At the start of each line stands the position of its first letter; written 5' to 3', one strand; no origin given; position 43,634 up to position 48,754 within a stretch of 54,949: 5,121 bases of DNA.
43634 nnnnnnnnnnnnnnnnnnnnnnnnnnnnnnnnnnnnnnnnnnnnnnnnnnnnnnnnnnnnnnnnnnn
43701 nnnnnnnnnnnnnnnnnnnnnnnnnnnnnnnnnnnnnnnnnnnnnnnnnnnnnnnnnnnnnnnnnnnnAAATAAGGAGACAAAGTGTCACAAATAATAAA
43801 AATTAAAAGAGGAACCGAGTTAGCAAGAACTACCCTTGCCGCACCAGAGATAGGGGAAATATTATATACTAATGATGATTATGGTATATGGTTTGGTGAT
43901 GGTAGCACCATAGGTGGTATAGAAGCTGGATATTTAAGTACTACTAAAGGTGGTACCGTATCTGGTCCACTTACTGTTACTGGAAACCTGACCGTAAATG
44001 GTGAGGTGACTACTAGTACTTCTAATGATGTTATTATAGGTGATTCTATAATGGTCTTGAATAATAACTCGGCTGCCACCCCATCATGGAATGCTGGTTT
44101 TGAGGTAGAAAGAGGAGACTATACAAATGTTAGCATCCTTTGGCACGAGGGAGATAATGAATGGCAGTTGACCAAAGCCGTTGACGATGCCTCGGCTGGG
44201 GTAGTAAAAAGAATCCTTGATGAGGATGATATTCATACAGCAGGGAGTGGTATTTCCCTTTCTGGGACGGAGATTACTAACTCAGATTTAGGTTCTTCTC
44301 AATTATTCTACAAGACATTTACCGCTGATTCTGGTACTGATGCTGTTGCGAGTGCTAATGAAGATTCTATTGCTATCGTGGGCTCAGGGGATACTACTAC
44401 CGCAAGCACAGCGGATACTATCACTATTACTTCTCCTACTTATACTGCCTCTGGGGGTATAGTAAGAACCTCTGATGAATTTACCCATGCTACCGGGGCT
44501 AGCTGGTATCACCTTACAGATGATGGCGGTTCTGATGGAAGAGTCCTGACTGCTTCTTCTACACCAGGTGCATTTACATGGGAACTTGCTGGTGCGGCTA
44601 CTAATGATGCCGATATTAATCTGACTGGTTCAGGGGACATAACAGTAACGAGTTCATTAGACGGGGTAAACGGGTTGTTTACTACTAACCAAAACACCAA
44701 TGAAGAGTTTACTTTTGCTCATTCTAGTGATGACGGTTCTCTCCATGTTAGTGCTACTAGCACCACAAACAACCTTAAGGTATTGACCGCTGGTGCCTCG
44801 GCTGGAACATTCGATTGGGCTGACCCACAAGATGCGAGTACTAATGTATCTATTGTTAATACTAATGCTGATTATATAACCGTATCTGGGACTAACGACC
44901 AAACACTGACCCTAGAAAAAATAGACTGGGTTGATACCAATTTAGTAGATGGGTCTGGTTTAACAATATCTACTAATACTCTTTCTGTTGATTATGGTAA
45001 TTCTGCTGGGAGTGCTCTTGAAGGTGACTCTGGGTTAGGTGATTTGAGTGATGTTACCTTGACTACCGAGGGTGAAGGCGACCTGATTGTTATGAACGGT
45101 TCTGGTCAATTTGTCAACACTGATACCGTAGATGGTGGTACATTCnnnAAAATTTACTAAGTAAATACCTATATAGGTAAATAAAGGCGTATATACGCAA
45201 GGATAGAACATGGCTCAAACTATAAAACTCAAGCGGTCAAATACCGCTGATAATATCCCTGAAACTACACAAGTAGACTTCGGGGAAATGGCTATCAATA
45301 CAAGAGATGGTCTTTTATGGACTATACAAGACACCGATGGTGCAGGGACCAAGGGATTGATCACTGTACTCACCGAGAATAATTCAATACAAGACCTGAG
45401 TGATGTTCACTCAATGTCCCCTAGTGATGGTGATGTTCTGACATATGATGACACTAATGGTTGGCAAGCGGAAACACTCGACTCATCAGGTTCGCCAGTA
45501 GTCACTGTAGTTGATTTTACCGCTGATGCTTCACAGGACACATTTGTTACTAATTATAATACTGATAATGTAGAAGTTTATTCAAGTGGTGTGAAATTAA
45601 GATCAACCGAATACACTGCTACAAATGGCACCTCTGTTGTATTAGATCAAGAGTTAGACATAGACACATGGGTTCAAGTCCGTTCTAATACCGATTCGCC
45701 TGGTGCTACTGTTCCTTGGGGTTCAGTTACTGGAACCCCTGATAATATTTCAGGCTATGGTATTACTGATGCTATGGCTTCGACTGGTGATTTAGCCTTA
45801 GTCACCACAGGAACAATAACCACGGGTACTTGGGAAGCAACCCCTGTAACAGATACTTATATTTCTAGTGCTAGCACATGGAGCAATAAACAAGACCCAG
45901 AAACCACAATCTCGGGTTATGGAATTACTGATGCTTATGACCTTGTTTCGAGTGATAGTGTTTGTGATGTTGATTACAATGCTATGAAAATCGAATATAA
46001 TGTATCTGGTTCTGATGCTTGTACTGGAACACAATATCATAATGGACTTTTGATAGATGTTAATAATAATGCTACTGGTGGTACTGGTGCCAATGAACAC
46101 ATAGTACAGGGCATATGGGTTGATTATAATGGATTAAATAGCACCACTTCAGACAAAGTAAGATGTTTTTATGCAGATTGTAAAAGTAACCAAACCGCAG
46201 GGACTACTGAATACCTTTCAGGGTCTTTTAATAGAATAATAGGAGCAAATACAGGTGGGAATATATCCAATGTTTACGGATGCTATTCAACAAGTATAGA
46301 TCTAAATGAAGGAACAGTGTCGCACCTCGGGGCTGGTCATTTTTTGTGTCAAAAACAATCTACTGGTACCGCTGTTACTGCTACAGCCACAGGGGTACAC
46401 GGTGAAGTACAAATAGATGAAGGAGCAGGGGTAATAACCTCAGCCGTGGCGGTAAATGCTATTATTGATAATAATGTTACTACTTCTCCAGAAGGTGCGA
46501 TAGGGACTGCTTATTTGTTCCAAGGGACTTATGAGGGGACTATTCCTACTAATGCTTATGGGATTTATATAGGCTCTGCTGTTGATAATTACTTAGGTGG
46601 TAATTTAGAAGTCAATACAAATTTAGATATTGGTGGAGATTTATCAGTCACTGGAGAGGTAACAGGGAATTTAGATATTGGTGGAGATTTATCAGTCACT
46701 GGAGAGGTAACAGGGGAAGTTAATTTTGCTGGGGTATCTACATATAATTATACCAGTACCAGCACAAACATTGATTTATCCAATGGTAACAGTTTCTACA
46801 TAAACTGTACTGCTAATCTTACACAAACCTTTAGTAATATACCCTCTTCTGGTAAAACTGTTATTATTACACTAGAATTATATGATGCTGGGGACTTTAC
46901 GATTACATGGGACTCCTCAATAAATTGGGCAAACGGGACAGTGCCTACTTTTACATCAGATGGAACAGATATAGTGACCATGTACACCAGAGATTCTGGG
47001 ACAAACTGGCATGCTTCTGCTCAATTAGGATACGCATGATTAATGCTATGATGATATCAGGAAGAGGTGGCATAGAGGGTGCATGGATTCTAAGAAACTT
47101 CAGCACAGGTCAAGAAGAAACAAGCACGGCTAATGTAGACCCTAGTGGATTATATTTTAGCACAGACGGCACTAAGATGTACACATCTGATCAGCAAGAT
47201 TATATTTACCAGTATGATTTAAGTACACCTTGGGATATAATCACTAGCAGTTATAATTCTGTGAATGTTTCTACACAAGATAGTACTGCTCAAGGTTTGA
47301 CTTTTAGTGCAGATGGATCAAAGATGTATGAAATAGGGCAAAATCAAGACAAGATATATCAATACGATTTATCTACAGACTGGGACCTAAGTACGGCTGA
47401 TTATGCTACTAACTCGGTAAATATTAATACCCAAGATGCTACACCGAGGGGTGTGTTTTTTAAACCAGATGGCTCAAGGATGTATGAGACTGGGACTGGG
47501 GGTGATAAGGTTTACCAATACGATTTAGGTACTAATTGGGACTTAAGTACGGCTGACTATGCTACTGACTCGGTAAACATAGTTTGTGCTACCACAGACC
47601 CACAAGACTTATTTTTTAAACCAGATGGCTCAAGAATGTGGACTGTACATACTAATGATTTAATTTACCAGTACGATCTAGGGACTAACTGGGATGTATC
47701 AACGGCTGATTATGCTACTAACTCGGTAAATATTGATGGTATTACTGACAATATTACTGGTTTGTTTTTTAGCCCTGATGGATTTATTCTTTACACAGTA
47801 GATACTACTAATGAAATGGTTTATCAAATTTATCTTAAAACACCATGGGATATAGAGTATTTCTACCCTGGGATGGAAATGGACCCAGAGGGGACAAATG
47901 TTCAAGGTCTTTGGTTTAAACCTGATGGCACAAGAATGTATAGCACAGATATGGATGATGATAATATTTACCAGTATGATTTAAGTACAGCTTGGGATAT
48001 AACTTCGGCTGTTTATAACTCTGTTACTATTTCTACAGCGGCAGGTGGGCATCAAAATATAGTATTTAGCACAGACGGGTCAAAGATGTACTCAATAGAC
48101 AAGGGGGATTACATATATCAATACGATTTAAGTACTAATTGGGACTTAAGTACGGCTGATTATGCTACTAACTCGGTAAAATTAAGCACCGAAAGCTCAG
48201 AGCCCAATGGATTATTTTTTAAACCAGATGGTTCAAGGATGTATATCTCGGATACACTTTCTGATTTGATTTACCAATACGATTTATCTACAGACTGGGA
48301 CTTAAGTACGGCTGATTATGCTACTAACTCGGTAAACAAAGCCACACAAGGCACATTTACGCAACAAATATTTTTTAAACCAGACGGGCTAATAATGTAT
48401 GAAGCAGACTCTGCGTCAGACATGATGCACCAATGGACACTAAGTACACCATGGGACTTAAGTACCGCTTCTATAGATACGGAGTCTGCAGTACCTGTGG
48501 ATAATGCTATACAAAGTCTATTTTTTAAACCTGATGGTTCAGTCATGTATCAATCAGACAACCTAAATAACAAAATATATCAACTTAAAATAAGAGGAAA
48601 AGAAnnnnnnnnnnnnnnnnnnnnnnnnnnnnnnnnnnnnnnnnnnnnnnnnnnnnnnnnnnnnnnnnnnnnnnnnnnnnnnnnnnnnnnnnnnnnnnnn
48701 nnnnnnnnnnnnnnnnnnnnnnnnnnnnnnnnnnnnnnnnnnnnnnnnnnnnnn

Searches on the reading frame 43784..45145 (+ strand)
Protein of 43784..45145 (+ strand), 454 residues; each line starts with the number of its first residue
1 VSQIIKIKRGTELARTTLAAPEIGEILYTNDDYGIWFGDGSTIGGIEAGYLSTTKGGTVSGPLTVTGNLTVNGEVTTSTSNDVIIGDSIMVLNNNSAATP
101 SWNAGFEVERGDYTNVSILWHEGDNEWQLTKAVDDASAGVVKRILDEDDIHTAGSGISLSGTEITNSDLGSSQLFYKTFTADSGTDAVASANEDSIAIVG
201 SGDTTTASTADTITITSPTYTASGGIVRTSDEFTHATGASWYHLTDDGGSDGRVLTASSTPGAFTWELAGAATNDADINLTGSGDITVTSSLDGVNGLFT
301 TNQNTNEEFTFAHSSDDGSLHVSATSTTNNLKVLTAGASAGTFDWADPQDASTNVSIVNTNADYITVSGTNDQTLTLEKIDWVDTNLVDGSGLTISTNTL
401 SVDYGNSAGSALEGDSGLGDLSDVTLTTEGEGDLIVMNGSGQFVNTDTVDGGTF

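Call 25: search_protein_families(library=phrogs, proteins=[window:43784-45145:+], max_evalue=0.00001)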
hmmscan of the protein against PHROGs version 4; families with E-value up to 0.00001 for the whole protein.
window:43784-45145:+ (454 aa): 1 family
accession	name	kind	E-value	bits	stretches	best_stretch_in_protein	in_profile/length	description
phrog_38707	-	unknown function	5e-09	36.3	1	310-391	366-447/675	-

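Call 69: search_protein_families(library=pfam, proteins=[window:43784-45145:+], max_evalue=0.001)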
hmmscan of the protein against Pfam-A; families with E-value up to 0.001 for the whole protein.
window:43784-45145:+ (454 aa): 0 families

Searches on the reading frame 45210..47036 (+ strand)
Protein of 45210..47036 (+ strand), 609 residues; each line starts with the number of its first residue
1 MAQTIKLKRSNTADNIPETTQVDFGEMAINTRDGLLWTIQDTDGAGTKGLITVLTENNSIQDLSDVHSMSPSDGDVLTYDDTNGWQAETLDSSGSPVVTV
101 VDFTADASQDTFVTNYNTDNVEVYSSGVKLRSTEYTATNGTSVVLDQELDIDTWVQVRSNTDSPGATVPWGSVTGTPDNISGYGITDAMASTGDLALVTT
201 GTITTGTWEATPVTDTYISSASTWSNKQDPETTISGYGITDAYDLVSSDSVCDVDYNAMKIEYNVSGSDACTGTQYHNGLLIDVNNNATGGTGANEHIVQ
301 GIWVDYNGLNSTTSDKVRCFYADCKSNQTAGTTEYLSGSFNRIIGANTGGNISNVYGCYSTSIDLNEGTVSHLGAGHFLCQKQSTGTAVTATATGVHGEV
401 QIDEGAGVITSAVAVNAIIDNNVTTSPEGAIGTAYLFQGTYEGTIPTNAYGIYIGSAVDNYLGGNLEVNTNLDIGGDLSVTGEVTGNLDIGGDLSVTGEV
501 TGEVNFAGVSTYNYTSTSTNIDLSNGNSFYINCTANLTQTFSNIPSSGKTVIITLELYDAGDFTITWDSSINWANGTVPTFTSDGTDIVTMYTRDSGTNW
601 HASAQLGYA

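Call 25: search_protein_families(library=phrogs, proteins=[window:45210-47036:+], max_evalue=0.00001)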
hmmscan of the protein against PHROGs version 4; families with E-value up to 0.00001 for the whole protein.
window:45210-47036:+ (609 aa): 1 family
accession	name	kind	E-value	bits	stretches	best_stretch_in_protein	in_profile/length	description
phrog_9017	-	tail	6.3e-08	34.1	1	515-605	58-154/159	tail fiber protein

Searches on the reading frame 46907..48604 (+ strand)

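Call 25: search_protein_families(library=phrogs, proteins=[window:46907-48604:+], max_evalue=0.00001)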
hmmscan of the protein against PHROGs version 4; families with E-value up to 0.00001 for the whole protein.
window:46907-48604:+ (566 aa): 1 family
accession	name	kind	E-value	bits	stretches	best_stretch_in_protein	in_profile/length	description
phrog_36984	-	DNA, RNA and nucleotide metabolism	3.1e-06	28.4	0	390-409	5-24/49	DNA binding protein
